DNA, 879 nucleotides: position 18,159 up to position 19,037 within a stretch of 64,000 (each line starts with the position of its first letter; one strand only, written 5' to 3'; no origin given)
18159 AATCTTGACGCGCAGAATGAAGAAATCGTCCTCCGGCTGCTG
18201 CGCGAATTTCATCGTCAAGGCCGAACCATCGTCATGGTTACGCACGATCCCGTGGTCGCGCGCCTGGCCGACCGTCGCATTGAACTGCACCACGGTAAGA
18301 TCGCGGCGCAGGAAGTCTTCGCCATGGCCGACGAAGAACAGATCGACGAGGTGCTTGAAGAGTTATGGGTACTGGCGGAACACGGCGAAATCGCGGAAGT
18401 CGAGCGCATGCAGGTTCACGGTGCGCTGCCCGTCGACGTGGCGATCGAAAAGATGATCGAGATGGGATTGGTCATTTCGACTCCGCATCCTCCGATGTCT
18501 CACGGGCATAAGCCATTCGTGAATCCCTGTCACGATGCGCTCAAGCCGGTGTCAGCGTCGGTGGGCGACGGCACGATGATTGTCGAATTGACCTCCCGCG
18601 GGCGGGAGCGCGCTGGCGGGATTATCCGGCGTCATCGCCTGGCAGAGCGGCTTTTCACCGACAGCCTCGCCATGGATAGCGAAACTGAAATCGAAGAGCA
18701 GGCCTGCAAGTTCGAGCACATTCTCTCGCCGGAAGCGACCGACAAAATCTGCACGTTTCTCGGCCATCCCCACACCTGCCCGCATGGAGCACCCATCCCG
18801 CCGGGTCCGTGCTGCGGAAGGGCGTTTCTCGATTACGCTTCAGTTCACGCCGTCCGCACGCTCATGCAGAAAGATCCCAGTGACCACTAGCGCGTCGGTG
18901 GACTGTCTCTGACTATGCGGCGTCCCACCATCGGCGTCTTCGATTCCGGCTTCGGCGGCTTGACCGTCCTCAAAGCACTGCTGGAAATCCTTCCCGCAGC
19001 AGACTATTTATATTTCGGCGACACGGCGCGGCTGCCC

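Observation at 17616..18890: ABC ATPase covalently fused to a full DtxR-like metalloregulator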

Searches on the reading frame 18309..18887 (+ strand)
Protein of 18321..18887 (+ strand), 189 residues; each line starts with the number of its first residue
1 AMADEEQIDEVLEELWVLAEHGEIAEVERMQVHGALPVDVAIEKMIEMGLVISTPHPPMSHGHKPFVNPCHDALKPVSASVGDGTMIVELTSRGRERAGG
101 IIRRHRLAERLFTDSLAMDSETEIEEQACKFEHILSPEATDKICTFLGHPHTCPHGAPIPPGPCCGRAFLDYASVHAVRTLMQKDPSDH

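Call 7: find_homologous_proteins(query=window:18321-18887:+, max_evalue=0.001)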
Query seq(189 aa) (189 aa): 1852 proteins with E <= 0.001 among 2001 candidates; the best 120 are listed.
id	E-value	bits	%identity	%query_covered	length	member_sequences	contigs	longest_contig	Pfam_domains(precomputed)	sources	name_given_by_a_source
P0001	1.9e-98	346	90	88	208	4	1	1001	PF02742.22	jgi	jgi:DNA-binding MarR family transcriptional regulator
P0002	2.5e-98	346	89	89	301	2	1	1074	PF00005.34,PF02742.22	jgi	jgi:ABC-type glutathione transport system ATPase component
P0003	6.4e-98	344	88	88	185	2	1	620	PF02742.22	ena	-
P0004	2.0e-97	343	89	88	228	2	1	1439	PF02742.22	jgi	jgi:energy-coupling factor transporter ATP-binding protein EcfA2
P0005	2.6e-97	342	80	99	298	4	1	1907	PF00005.34,PF02742.22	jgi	jgi:ABC-type glutathione transport system ATPase component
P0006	2.6e-97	342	89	88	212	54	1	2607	PF02742.22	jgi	jgi:hypothetical protein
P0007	2.9e-97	342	83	95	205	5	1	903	PF02742.22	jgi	jgi:hypothetical protein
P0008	8.6e-97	341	86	89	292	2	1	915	PF00005.34,PF02742.22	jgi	jgi:ABC-type glutathione transport system ATPase component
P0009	1.2e-96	340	90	87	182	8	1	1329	PF02742.22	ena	-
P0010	2.0e-96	340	88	89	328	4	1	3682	PF00005.34,PF02742.22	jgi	jgi:ABC-type glutathione transport system ATPase component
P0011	3.3e-96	339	88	89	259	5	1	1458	PF02742.22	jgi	jgi:energy-coupling factor transporter ATP-binding protein EcfA2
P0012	3.3e-96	339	85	94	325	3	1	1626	PF00005.34,PF02742.22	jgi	jgi:energy-coupling factor transporter ATP-binding protein EcfA2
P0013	3.7e-96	339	81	98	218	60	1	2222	PF02742.22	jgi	jgi:hypothetical protein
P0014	8.7e-96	337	88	88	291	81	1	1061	PF00005.34,PF02742.22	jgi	jgi:ABC-type glutathione transport system ATPase component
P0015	1.0e-95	337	87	88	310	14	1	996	PF00005.34,PF02742.22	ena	-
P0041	1.3e-89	317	81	89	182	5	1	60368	PF02742.22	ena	-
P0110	1.6e-84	301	79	88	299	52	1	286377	PF00005.34,PF02742.22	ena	-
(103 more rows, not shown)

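Call 8: search_solved_structures(query=window:18321-18887:+, max_evalue=1, show_alignments=3)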
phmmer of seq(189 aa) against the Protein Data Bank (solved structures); distinct sequences matched with E-value up to 1: 58.
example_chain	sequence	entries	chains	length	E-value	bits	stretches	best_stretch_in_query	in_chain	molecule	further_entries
7b1v_A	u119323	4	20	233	1.9e-14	57.4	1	88-161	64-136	DtxR family iron (Metal) dependent repressor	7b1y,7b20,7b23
7b25_A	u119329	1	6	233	1.9e-14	57.4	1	88-161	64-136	DtxR family iron (Metal) dependent repressor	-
7b24_A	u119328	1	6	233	1.9e-14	57.4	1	88-161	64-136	DtxR family iron (Metal) dependent repressor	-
1b1b_A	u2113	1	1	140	3.2e-13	53.4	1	85-160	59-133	PROTEIN (IRON DEPENDENT REGULATOR)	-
2isy_A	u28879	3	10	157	3.3e-13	53.4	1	85-161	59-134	Iron-dependent repressor ideR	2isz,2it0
1fx7_A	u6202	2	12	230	7.5e-13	52.2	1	86-161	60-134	IRON-DEPENDENT REPRESSOR IDER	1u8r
1c0w_A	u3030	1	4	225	1.7e-11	47.8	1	88-162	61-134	DIPHTHERIA TOXIN REPRESSOR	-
1bi0_A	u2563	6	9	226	1.7e-11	47.8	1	88-162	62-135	DIPHTHERIA TOXIN REPRESSOR | DIPHTHERIA TOX REPRESSOR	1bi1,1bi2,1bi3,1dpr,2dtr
1fwz_A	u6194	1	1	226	1.7e-11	47.8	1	88-162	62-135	DIPHTHERIA TOXIN REPRESSOR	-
3glx_A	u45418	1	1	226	2.6e-11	47.2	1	88-162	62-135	Diphtheria toxin repressor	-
1g3y_A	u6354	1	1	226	1.2e-10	45.1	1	88-162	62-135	DIPHTHERIA TOXIN REPRESSOR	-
1g3s_A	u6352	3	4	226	4.2e-10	43.2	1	88-162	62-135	DIPHTHERIA TOXIN REPRESSOR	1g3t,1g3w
1p92_A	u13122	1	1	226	4.3e-10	43.2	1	88-162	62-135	Diphtheria toxin repressor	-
2qqa_A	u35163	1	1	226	8e-10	42.3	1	88-162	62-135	Diphtheria toxin repressor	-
1ddn_A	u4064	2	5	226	8e-10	42.3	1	88-162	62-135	DIPHTHERIA TOX REPRESSOR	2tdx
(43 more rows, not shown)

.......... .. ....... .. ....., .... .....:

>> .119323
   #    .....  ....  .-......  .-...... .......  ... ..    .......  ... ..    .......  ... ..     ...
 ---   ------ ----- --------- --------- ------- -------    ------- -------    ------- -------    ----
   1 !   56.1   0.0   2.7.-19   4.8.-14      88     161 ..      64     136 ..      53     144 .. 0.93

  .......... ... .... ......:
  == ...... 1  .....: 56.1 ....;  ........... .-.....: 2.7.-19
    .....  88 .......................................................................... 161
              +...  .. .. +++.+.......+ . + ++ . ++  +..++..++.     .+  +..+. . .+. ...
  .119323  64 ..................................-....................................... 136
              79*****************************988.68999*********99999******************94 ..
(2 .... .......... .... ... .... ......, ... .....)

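Call 10: find_encoding_contigs(protein=P0041, flank=8000, max_places=3)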
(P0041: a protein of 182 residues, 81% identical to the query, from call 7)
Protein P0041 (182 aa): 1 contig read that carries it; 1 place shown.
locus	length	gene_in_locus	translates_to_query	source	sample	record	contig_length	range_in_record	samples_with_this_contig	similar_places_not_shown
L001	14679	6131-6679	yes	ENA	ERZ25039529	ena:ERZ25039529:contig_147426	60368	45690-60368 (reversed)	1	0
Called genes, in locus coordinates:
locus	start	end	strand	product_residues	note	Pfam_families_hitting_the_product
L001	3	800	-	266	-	?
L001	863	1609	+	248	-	-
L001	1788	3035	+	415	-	PF03239:FTR1, PF10080:FtrD-like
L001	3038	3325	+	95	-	-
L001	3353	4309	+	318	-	PF12704:MacB_PCD, PF02687:FtsX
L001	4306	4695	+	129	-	-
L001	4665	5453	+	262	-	PF02687:FtsX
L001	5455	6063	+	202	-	PF00005:ABC_tran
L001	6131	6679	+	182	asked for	PF02742:Fe_dep_repr_C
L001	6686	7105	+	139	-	-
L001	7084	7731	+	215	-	-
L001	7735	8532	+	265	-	PF01177:Asp_Glu_race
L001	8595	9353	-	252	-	PF01553:Acyltransferase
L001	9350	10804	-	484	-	PF01225:Mur_ligase, PF08245:Mur_ligase_M, PF02875:Mur_ligase_C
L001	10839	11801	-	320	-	PF02016:Peptidase_S66, PF17676:Peptidase_S66C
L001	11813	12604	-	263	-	PF01678:DAP_epimerase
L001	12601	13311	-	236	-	PF02308:MgtC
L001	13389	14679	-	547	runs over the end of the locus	-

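Call 11: find_encoding_contigs(protein=P0110, flank=8000, max_places=3)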
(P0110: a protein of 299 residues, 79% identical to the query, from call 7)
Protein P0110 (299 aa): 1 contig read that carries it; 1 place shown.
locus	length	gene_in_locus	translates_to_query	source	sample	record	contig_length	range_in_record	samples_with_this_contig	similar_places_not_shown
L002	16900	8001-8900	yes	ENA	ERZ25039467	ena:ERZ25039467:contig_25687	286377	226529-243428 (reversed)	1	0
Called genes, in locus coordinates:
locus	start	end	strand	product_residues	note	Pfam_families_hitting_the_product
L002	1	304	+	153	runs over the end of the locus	-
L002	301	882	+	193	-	-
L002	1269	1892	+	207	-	PF10263:SprT-like (weak)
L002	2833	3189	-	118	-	PF02452:PemK_toxin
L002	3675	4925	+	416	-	PF03239:FTR1, PF10080:FtrD-like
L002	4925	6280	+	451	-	PF12704:MacB_PCD, PF02687:FtsX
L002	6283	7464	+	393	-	PF12704:MacB_PCD (weak), PF02687:FtsX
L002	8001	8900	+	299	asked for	PF00005:ABC_tran, PF02742:Fe_dep_repr_C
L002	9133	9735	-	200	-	PF09411:PagL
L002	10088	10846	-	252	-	PF00106:adh_short, PF05368:NmrA (weak), PF08659:KR, PF23441:SDR (weak), PF13561:adh_short_C2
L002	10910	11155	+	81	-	PF05768:Glrx-like, PF00462:Glutaredoxin (weak)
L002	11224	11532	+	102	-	-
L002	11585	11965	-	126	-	PF01878:EVE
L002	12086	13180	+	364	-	PF13387:Lnb_N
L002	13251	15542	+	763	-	PF11992:TgpA_N, PF01841:Transglut_core, PF13559:DUF4129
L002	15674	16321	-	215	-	-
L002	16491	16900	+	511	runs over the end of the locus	PF00919:UPF0004, PF04055:Radical_SAM, PF18693:TRAM_2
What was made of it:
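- Checked: The two looked at in detail, L001 and L002, sit in contigs where neighbouring genes are also fragmented (calls 10, 11).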

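Call 13: find_related_loci(query=window:18321-18887:+, collection=genome_contigs, flank=8000)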
Query window:18321-18887:+ (189 aa) in genome_contigs; peptide patterns used: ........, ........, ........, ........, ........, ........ (x = any residue, [..] = any of these).
599 stretches matched a pattern (row limit reached: there are more); 546 encode a relative of the query (tblastn E <= 1e-3); the best 80 are kept; 80 distinct loci.
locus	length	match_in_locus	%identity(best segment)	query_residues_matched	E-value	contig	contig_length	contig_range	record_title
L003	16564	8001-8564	87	1-188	1e-109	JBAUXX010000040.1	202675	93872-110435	MAG: Candidatus Sulfotelmatobacter sp. isolate MFD10074_ilm_asm_bin4 k127_123812, whole genome shotgun sequence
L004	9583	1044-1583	88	1-179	1e-103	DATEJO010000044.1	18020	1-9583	MAG TPA_asm: Candidatus Sulfotelmatobacter sp. isolate SMAG_U8866 k141_1034795, whole genome shotgun sequence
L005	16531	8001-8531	86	1-177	7e-103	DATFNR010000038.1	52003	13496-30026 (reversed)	MAG TPA_asm: Candidatus Sulfotelmatobacter sp. isolate SMAG_U9256 k141_641819, whole genome shotgun sequence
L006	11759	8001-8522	89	1-175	1e-102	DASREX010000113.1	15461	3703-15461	MAG TPA_asm: Candidatus Sulfotelmatobacter sp. isolate SMAG_U10017 k141_1916051, whole genome shotgun sequence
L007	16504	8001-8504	90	1-168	5e-103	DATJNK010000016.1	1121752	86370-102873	MAG TPA_asm: Verrucomicrobiia bacterium isolate SMAG_U14859 k141_777880, whole genome shotgun sequence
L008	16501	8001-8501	91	1-167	1e-102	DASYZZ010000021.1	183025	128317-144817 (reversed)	MAG TPA_asm: Candidatus Sulfotelmatobacter sp. isolate SMAG_U6375 k141_743324, whole genome shotgun sequence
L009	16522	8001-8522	87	1-174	3e-102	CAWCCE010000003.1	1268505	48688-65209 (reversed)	MAG: uncultured Acidobacteriota bacterium isolate MFD05512.bin.1.261 genome assembly, contig: contig_19554, whole genome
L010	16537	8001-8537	84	1-180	4e-102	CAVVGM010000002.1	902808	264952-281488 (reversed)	MAG: uncultured Acidobacteriaceae bacterium isolate MFD01716.bin.1.126 genome assembly, contig: contig_21119, whole geno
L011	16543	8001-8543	87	1-180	3e-102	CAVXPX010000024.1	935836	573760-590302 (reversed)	MAG: uncultured Acidobacteriota bacterium isolate MFD05502.bin.1.121 genome assembly, contig: contig_7085, whole genome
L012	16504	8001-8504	89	1-168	2e-102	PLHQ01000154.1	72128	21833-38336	MAG: Acidobacteriaceae bacterium isolate bog_206 73.20110800_S1M.72_contig_4426, whole genome shotgun sequence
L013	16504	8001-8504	88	1-168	1e-101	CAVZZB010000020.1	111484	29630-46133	MAG: uncultured Acidobacteriaceae bacterium isolate MFD01828.bin.1.12 genome assembly, contig: contig_70383, whole genom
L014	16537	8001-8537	82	1-186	1e-101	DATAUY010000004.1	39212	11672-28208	MAG TPA_asm: Candidatus Sulfotelmatobacter sp. isolate SMAG_U5584 k141_1676414, whole genome shotgun sequence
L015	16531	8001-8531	86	1-177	9e-102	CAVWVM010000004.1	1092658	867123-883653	MAG: uncultured Acidobacteriaceae bacterium isolate MFD09671.bin.1.136 genome assembly, contig: contig_3954, whole genom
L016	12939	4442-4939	89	1-166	2e-101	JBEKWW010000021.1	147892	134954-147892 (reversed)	MAG: Candidatus Sulfotelmatobacter sp. isolate SPRUCE 637 SPRUCE_637_21, whole genome shotgun sequence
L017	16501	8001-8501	90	1-167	5e-102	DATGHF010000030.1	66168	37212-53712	MAG TPA_asm: Candidatus Sulfotelmatobacter sp. isolate SMAG_U9773 k141_50246, whole genome shotgun sequence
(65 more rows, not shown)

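Call 19: search_protein_representatives(protein=window:18321-18887:+)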
Query: 189 residues. Proteins with E-value up to 0.001 (for the whole library): 2797; up to 1e-10: 538; up to 1e-30: 16. The best 150 are listed.
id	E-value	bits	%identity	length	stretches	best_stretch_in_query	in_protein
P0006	8.4e-98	342.4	87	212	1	1-170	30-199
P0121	2.0e-69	249.8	79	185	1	2-141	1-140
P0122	1.8e-60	220.6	60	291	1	1-168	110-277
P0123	1.7e-50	188.1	79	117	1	67-171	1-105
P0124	3.8e-48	180.4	79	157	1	45-148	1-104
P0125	1.1e-44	169.1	84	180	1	79-167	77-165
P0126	7.3e-40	153.4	53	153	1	30-167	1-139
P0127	1.8e-39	152.1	78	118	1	1-89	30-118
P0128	2.6e-39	151.6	72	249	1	1-96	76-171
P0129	3.3e-39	151.3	84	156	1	86-167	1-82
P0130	4.2e-38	147.7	73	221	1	1-94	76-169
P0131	1.7e-34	135.9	86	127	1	100-169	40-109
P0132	9.7e-34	133.4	60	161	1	67-168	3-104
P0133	6.6e-32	127.5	63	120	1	14-107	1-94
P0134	9.3e-32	127.0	76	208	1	1-78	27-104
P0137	3.8e-30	121.7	53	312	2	88-166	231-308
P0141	4.5e-29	118.2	53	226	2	83-166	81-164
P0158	1.0e-25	107.2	50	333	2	85-169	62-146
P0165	9.6e-25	104.1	63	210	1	88-167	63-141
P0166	9.7e-25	104.1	59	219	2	88-167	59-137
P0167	1.1e-24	103.9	53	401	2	88-166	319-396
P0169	1.7e-24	103.3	55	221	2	88-168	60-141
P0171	2.0e-24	103.1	59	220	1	83-181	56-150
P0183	1.8e-23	99.9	55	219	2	87-166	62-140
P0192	6.7e-23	98.1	55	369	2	89-166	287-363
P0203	1.6e-22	96.9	60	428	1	88-172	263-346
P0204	2.2e-22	96.4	59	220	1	88-167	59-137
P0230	2.5e-21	92.9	60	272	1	91-164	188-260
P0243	6.6e-21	91.6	49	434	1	61-166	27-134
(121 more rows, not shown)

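Call 20: search_protein_families(library=pfam, proteins=[P0137, P0167, P0192, P0203, P0122, P0141, P0158, P0243, P0230], max_evalue=0.001)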
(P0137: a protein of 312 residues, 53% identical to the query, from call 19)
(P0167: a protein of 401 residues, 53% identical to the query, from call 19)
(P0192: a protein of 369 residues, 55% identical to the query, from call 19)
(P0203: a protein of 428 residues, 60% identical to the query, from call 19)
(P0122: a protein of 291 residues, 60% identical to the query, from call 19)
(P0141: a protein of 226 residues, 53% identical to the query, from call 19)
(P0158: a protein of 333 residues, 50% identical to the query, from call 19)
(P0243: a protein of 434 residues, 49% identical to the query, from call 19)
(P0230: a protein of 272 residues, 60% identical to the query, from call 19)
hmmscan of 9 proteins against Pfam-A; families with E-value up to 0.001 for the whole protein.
P0137 (312 aa): 6 families
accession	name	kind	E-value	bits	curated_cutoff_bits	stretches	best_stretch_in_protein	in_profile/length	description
PF02742.21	Fe_dep_repr_C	-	1.2e-27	96.2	27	1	234-302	1-69/70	Iron dependent repressor, metal binding and dimerisation domain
PF00005.33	ABC_tran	-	3.2e-27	96.2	25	2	20-70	1-51/137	ABC transporter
PF13238.12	AAA_18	-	3.1e-05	24.9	29.4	0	33-193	1-117/128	AAA domain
PF02463.25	SMC_N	-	0.0001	22.3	40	0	88-163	134-212/220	RecF/RecN/SMC N terminal domain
PF13401.12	AAA_22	-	0.00063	20.5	27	0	33-116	8-92/130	AAA domain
PF13304.12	AAA_21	-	0.00079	20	27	0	34-53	3-22/304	AAA domain, putative AbiEii toxin, Type IV TA system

P0167 (401 aa): 4 families
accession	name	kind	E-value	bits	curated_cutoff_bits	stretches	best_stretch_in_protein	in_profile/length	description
PF00005.33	ABC_tran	-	7.5e-37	127.4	25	1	31-176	1-136/137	ABC transporter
PF02742.21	Fe_dep_repr_C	-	3.8e-25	88.1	27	1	322-390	1-69/70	Iron dependent repressor, metal binding and dimerisation domain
PF13304.12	AAA_21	-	7.6e-05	23.3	27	0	45-72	3-33/304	AAA domain, putative AbiEii toxin, Type IV TA system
PF02463.25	SMC_N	-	0.00017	21.5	40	0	148-221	136-212/220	RecF/RecN/SMC N terminal domain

P0192 (369 aa): 5 families
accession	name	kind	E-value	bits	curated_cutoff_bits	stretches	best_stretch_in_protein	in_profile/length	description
PF00005.33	ABC_tran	-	5.9e-37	127.8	25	1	30-175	1-136/137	ABC transporter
PF02742.21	Fe_dep_repr_C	-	1.9e-23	82.7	27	1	290-358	2-70/70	Iron dependent repressor, metal binding and dimerisation domain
PF02463.25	SMC_N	-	1.8e-05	24.7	40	0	145-220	134-212/220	RecF/RecN/SMC N terminal domain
PF13304.12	AAA_21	-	0.00038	21.1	27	0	44-63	3-22/304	AAA domain, putative AbiEii toxin, Type IV TA system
PF13191.12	AAA_16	-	0.00073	20.5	32.6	0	26-191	8-121/167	AAA ATPase domain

P0203 (428 aa): 5 families
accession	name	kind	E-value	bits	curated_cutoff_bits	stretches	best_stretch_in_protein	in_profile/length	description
PF02779.29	Transket_pyr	-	8.4e-26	91.1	27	1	3-181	2-173/174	Transketolase, pyrimidine binding domain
PF02742.21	Fe_dep_repr_C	-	8.1e-24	83.9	27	1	266-335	1-70/70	Iron dependent repressor, metal binding and dimerisation domain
PF02780.25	Transketolase_C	-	3.6e-16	59.6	25.9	1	196-243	1-48/124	Transketolase, C-terminal domain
PF04023.20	FeoA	-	9.1e-11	42.1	23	1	352-421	2-74/74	FeoA domain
PF22613.1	Transketolase_C_1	-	0.00014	22.4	27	1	203-236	10-43/113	Transketolase-like TK C-terminal domain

P0122 (291 aa): 2 families
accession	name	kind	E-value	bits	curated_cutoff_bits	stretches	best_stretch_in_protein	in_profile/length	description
PF02742.21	Fe_dep_repr_C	-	6e-28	97.1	27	1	200-269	1-69/70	Iron dependent repressor, metal binding and dimerisation domain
PF00005.33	ABC_tran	-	2.4e-13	51.3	25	1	5-54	83-136/137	ABC transporter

P0141 (226 aa): 1 family
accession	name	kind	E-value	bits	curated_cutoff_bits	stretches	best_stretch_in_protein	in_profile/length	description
PF02742.21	Fe_dep_repr_C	-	4.6e-25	87.9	27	1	89-158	1-69/70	Iron dependent repressor, metal binding and dimerisation domain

P0158 (333 aa): 1 family
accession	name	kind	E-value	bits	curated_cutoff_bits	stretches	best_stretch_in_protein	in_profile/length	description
PF02742.21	Fe_dep_repr_C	-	1.2e-23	83.4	27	1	68-138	1-70/70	Iron dependent repressor, metal binding and dimerisation domain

P0243 (434 aa): 3 families
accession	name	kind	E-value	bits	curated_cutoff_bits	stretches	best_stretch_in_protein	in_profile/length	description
PF02742.21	Fe_dep_repr_C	-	3.2e-26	91.6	27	1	60-128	1-69/70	Iron dependent repressor, metal binding and dimerisation domain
PF04205.19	FMN_bind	-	9.9e-11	42.6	22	1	337-415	1-76/77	FMN-binding domain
PF04023.20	FeoA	-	2.4e-10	40.8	23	1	146-214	2-73/74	FeoA domain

P0230 (272 aa): 1 family
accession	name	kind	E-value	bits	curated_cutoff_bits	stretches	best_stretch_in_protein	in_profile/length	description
PF02742.21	Fe_dep_repr_C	-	5e-21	74.9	27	1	197-256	10-69/70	Iron dependent repressor, metal binding and dimerisation domain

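Call 25: find_homologous_proteins(query=P0192, max_evalue=1e-20)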
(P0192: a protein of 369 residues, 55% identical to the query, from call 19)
Query P0192 (369 aa): 8000 proteins with E <= 1e-20 among 8000 candidates; the best 120 are listed.
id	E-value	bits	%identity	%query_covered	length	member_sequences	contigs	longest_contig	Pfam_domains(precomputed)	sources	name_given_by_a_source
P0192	2.6e-243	824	100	100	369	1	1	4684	PF00005.34,PF02742.22,PF02463.26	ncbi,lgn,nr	ncbi:MAG TPA: ATP-binding cassette domain-containing protein [Candidatus Polarisedimenticolia bacter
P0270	2.4e-207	706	89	97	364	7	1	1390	PF00005.34,PF02742.22,PF02463.26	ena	-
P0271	2.5e-205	699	87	97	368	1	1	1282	PF00005.34,PF02742.22,PF02463.26,PF13191.13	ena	-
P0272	1.6e-204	697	87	96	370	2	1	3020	PF00005.34,PF02742.22,PF02463.26,PF13304.13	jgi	-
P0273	7.7e-203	691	87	96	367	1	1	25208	PF00005.34,PF02742.22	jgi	jgi:putative ABC transport system ATP-binding protein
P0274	5.4e-201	685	86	96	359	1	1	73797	PF00005.34,PF02742.22,PF02463.26,PF13304.13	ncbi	-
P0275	1.3e-200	684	86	96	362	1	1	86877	PF00005.34,PF02742.22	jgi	jgi:putative ABC transport system ATP-binding protein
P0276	2.5e-200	683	86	96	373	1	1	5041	PF00005.34,PF02742.22,PF02463.26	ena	-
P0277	7.4e-200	681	85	96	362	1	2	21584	PF00005.34,PF02742.22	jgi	jgi:putative ABC transport system ATP-binding protein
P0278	1.2e-199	681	84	96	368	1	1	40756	PF00005.34,PF02742.22,PF02463.26,PF13304.13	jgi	jgi:putative ABC transport system ATP-binding protein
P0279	2.9e-198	676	83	97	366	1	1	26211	PF00005.34,PF02742.22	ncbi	-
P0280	7.4e-196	668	83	96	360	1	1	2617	PF00005.34,PF02742.22,PF02463.26,PF13304.13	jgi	jgi:putative ABC transport system ATP-binding protein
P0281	9.5e-196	668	82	96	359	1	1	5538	PF00005.34,PF02742.22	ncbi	-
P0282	2.7e-193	660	84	96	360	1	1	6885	PF00005.34,PF02742.22,PF13304.13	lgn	-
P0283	4.7e-193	659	83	96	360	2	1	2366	PF00005.34,PF02742.22,PF13304.13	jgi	-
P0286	6.9e-192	655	83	96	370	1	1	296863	PF00005.34,PF02742.22,PF02463.26,PF13304.13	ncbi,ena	-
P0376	4.4e-154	531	68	96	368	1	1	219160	PF00005.34,PF02742.22,PF02463.26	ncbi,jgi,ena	-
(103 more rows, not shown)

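Call 29: search_protein_families(library=pfam, proteins=[P0165, P0166, P0169, P0171, P0183, P0204], max_evalue=0.1)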
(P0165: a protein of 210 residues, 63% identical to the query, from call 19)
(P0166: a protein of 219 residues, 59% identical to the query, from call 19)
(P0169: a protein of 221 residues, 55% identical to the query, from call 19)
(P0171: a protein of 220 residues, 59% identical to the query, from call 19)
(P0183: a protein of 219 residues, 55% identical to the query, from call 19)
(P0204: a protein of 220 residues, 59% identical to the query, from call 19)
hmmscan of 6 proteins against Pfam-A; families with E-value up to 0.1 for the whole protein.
P0165 (210 aa): 1 family
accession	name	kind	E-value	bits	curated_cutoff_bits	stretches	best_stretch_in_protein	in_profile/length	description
PF02742.21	Fe_dep_repr_C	-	1.7e-24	86.1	27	1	66-134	1-69/70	Iron dependent repressor, metal binding and dimerisation domain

P0166 (219 aa): 3 families
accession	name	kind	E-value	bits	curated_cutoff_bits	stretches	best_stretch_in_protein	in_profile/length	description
PF02742.21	Fe_dep_repr_C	-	9.6e-24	83.6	27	1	62-130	1-69/70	Iron dependent repressor, metal binding and dimerisation domain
PF04023.20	FeoA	-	2.3e-13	50.4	23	1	147-216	1-73/74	FeoA domain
PF18357.7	DtxR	-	0.097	13.4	25.9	0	168-215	30-77/79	Diphteria toxin repressor SH3 domain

P0169 (221 aa): 3 families
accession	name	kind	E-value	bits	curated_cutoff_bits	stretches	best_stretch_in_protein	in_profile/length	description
PF02742.21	Fe_dep_repr_C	-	3.6e-23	81.8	27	1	66-134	4-70/70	Iron dependent repressor, metal binding and dimerisation domain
PF04023.20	FeoA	-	9.9e-13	48.4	23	1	151-219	2-73/74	FeoA domain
PF19495.4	DUF6030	-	0.074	13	26.7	0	25-74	173-224/254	Family of unknown function (DUF6030)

P0171 (220 aa): 3 families
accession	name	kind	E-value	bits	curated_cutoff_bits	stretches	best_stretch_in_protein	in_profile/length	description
PF02742.21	Fe_dep_repr_C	-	1.4e-21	76.7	27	1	63-131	1-69/70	Iron dependent repressor, metal binding and dimerisation domain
PF04023.20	FeoA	-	1.3e-09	38.4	23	1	149-215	2-71/74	FeoA domain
PF11572.13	DUF3234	-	0.1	13.3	23.7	0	7-73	20-90/95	Protein of unknown function (DUF3234)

P0183 (219 aa): 1 family
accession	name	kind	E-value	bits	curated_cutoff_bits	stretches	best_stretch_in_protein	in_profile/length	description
PF02742.21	Fe_dep_repr_C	-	7.3e-24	84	27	1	68-134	3-69/70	Iron dependent repressor, metal binding and dimerisation domain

P0204 (220 aa): 2 families
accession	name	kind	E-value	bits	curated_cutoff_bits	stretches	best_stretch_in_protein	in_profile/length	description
PF02742.21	Fe_dep_repr_C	-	1.4e-28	99.1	27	1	62-130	1-69/70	Iron dependent repressor, metal binding and dimerisation domain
PF04023.20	FeoA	-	4.4e-14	52.7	23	1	148-216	2-73/74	FeoA domain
